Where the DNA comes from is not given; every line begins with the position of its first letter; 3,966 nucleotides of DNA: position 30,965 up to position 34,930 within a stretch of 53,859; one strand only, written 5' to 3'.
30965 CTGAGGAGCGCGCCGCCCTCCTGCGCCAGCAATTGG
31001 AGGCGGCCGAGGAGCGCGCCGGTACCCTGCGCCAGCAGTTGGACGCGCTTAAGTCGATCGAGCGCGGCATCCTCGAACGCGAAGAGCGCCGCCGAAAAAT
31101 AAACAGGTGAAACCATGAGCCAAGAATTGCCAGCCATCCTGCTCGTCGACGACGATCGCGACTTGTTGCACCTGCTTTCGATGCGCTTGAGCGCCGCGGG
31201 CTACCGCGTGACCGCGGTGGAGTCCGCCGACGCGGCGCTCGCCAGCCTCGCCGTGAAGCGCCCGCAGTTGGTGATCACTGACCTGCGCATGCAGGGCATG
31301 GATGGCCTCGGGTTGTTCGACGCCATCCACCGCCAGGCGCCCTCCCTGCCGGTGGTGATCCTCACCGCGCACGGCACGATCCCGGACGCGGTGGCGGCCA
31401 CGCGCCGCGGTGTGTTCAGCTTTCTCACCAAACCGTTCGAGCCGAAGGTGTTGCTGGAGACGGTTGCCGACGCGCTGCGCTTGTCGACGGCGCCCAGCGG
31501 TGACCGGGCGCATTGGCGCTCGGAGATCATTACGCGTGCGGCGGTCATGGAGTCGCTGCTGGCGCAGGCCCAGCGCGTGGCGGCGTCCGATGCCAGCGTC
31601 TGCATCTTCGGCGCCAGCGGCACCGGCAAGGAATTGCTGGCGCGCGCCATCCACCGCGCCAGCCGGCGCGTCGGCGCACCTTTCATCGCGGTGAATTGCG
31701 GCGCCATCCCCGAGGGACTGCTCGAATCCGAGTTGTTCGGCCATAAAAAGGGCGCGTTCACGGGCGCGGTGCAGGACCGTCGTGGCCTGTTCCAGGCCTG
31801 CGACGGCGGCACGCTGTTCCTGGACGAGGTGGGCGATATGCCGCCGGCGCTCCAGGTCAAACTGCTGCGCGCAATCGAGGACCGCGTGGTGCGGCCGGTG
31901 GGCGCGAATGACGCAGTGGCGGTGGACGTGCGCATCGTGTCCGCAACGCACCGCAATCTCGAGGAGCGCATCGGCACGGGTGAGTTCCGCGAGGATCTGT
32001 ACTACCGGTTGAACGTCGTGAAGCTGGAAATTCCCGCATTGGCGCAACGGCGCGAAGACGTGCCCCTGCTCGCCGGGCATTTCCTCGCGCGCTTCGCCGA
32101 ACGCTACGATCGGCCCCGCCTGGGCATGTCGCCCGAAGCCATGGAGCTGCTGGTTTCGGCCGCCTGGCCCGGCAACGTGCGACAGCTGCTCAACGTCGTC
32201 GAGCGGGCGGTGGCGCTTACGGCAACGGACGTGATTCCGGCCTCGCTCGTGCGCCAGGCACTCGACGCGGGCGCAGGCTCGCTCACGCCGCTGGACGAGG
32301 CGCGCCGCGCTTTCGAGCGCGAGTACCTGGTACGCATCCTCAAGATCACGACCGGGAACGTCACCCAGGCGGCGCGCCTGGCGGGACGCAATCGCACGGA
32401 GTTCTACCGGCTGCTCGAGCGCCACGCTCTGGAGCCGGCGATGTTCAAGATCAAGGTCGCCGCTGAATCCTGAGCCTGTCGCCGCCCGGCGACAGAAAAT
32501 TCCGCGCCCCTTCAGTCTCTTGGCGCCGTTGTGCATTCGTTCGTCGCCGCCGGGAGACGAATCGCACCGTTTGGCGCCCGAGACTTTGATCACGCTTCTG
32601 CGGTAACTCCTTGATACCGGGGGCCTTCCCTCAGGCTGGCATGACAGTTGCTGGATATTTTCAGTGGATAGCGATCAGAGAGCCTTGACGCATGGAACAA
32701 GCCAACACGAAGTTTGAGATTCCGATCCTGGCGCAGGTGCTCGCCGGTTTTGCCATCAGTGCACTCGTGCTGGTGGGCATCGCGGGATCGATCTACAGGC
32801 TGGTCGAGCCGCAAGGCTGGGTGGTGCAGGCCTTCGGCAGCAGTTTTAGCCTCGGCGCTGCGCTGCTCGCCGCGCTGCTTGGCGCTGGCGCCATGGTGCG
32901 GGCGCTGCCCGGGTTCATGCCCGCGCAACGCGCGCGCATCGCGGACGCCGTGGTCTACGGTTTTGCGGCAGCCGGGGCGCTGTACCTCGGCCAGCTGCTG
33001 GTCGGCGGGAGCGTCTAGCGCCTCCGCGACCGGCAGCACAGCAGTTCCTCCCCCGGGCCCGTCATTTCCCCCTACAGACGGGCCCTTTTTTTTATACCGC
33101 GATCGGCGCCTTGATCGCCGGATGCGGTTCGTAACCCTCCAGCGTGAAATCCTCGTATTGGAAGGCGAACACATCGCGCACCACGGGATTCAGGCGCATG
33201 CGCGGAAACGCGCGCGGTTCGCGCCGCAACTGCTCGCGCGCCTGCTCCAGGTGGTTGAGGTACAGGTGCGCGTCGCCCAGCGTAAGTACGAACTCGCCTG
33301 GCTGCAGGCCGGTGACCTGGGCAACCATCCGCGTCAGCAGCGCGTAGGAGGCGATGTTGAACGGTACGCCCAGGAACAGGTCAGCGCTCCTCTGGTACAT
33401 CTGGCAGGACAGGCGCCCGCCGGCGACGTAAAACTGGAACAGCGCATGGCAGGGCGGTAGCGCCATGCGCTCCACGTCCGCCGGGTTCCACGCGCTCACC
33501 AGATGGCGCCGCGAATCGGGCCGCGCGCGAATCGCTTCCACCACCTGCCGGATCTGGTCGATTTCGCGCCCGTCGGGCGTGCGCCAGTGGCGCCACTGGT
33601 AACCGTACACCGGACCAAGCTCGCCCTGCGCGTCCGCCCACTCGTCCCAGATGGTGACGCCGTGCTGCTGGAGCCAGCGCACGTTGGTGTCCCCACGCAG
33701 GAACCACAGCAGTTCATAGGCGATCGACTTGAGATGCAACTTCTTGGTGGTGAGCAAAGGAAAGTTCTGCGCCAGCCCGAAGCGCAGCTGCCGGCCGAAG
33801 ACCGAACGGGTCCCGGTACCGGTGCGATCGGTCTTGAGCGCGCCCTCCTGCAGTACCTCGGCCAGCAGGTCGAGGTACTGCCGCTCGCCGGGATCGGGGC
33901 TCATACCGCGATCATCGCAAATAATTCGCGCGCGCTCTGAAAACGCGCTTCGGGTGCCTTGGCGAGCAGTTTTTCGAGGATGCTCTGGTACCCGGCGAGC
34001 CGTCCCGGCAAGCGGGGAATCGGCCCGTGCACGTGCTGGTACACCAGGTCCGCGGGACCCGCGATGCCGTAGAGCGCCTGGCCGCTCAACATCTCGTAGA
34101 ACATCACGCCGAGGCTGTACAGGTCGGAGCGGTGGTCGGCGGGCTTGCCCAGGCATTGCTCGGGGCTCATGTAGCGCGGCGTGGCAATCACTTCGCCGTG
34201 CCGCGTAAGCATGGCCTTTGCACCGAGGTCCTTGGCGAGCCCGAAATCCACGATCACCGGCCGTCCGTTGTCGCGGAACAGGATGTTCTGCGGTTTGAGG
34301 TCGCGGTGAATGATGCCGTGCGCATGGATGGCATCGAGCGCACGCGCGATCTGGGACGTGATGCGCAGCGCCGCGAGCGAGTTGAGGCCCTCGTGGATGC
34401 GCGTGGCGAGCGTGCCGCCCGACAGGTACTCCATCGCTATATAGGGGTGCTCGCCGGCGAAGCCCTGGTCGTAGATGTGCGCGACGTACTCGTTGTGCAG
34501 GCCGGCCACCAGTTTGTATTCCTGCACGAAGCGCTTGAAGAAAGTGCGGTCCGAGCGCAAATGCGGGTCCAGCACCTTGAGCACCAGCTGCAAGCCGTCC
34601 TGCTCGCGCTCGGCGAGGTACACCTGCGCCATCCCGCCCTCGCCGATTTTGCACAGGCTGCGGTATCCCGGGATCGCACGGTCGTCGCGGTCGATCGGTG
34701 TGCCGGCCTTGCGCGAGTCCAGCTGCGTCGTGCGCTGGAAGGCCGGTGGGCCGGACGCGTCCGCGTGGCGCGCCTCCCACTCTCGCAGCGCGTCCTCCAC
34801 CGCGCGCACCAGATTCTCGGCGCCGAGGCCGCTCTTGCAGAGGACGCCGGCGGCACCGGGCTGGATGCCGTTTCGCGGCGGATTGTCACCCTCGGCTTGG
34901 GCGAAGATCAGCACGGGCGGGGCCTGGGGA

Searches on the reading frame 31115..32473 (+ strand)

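Call 59: search_protein_families(library=pfam, proteins=[window:31115-32473:+], max_evalue=0.00001)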
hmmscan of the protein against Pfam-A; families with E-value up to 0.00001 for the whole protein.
window:31115-32473:+ (452 aa): 5 families
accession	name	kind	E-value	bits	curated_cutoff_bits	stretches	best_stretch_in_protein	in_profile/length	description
PF00158.32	Sigma54_activat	-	5.2e-70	234.9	20.2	1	138-304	1-167/168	Sigma-54 interaction domain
PF00072.30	Response_reg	-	7.5e-28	97.4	30.2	1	8-117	1-110/111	Response regulator receiver domain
PF25601.1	AAA_lid_14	-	1e-22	80.2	27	1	311-387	2-78/87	AAA+ ATPase lid domain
PF14532.12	Sigma54_activ_2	-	3e-17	63.6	25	1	141-309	3-138/138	Sigma-54 interaction domain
PF07728.20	AAA_5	-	5.7e-07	30.1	22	1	162-279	2-122/139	AAA domain (dynein-related subfamily)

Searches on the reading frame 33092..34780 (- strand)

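Call 59: search_protein_families(library=pfam, proteins=[window:33092-34780:-], max_evalue=0.00001)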
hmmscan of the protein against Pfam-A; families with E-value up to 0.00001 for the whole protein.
window:33092-34780:- (562 aa): 1 family
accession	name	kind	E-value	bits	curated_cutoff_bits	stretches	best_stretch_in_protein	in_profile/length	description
PF00303.24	Thymidylat_synt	-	1.6e-123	411.5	24.3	1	300-562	1-266/266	Thymidylate synthase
